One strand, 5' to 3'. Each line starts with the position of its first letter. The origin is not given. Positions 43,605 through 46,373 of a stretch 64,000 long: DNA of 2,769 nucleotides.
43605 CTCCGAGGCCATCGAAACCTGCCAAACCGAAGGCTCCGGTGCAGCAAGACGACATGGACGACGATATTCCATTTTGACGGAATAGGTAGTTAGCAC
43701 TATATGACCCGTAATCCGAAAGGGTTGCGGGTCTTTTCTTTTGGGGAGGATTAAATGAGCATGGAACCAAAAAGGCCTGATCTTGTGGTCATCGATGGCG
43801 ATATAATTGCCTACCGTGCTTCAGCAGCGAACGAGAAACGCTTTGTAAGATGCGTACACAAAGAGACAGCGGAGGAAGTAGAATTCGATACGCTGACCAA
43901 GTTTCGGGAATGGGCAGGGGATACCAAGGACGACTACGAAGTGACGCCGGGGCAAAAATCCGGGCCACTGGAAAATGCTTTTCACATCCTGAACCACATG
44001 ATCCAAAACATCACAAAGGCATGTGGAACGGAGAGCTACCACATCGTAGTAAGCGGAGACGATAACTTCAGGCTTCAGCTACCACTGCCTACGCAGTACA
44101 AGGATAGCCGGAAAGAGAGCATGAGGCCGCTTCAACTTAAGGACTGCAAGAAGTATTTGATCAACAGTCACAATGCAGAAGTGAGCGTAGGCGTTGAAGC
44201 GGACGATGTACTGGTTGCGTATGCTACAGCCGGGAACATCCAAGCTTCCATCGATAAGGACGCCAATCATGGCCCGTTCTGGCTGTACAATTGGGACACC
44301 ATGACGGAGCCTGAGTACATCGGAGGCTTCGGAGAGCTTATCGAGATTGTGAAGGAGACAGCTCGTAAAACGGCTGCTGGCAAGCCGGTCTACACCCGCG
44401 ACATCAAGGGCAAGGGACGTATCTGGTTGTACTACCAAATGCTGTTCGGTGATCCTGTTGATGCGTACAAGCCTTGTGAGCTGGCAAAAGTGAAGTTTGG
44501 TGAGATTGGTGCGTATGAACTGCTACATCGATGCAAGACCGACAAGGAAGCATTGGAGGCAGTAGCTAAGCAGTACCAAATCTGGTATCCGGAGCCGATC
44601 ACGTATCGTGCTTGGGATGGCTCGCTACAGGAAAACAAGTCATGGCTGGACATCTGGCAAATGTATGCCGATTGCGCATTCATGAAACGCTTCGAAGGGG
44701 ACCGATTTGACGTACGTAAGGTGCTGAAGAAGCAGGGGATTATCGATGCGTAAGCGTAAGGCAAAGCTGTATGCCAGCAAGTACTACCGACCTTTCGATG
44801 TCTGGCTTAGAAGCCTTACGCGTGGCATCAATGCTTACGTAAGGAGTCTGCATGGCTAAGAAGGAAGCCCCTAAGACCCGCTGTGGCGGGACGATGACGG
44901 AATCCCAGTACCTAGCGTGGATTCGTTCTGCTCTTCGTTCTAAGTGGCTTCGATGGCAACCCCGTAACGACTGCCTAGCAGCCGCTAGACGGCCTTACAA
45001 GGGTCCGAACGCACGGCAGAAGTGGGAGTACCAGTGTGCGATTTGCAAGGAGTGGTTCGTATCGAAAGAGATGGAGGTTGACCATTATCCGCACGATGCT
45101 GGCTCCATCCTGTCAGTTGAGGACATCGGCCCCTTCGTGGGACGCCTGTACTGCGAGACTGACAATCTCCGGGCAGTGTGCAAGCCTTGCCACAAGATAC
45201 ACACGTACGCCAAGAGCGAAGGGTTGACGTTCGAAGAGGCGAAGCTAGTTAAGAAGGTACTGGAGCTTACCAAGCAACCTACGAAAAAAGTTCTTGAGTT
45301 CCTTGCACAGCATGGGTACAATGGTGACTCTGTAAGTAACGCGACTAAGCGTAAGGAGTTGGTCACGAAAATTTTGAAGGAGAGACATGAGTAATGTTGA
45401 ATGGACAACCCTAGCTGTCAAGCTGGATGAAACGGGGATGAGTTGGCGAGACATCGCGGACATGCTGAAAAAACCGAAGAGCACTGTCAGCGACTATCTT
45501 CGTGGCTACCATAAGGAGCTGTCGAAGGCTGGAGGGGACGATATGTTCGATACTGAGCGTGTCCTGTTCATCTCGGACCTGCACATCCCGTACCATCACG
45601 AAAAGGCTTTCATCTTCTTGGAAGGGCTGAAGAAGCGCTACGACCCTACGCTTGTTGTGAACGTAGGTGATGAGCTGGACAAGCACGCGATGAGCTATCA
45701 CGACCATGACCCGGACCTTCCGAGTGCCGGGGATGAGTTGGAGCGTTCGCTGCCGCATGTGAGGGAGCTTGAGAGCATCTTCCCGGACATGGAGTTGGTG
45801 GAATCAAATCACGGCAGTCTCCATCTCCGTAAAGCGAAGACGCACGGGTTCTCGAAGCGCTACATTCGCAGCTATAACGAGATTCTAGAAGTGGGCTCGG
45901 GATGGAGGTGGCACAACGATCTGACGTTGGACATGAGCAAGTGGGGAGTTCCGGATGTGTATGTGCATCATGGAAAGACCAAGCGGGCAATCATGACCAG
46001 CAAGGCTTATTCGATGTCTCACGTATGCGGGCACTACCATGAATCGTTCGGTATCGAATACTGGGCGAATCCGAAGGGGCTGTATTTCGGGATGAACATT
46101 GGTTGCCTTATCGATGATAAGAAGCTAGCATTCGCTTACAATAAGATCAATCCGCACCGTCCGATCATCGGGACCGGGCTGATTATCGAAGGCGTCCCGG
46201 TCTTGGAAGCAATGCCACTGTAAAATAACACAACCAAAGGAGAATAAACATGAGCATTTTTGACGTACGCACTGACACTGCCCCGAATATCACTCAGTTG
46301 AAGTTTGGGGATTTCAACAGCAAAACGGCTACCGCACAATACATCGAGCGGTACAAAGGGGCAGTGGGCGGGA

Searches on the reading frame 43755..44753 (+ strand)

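Call 18: search_protein_families(library=pfam, max_evalue=0.001, proteins=[window:43755-44753:+])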
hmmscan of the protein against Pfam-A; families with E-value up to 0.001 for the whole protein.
window:43755-44753:+ (332 aa): 1 family
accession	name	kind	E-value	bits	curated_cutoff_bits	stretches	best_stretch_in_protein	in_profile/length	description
PF02739.22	5_3_exonuc_N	-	0.00014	22.1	34.3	0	69-161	26-119/164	5'-3' exonuclease, N-terminal resolvase-like domain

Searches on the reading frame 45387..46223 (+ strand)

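Call 18: search_protein_families(library=pfam, max_evalue=0.001, proteins=[window:45387-46223:+])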
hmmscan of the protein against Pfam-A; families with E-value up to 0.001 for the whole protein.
window:45387-46223:+ (278 aa): 1 family
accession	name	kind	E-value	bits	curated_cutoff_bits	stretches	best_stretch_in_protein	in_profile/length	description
PF13384.12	HTH_23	-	0.0001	22.4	24.6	1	12-42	13-42/50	Homeodomain-like domain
